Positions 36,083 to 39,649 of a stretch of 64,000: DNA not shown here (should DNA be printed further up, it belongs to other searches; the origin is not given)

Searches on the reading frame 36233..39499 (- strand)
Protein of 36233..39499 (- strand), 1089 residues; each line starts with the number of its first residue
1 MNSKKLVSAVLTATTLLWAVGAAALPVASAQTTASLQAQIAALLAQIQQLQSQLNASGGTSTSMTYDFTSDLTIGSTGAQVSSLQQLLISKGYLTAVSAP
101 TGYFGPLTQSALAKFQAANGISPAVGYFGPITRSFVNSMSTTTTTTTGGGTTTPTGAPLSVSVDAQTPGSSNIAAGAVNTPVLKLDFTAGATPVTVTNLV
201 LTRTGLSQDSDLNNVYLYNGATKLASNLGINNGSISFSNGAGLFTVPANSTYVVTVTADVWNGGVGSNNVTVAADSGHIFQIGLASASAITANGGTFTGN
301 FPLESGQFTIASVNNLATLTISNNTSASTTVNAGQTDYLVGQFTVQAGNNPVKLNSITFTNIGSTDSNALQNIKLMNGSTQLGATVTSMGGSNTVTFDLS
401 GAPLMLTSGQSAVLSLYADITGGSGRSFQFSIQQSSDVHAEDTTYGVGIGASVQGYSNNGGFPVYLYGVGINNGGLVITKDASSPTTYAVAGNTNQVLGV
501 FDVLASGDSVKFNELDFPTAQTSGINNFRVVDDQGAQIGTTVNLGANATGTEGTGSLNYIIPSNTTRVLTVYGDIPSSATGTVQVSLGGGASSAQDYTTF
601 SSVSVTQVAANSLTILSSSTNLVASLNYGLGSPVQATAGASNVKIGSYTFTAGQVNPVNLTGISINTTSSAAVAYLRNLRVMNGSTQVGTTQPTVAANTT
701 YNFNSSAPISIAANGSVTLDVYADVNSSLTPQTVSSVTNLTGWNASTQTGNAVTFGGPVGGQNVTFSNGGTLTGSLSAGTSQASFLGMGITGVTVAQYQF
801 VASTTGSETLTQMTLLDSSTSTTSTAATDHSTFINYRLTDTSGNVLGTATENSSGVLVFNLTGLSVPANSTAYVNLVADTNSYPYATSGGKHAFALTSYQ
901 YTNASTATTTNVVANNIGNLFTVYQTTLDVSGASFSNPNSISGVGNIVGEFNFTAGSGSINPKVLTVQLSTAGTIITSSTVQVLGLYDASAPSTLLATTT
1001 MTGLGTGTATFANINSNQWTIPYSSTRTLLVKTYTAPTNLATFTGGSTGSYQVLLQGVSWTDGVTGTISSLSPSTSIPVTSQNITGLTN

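Call 78: search_protein_families(library=pfam, proteins=[window:36233-39499:-], max_evalue=0.00001)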
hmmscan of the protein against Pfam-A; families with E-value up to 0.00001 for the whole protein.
window:36233-39499:- (1089 aa): 1 family
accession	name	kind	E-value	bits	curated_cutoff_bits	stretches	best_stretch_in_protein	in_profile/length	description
PF01471.23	PG_binding_1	-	7.7e-11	42.5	23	1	77-132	1-53/57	Putative peptidoglycan binding domain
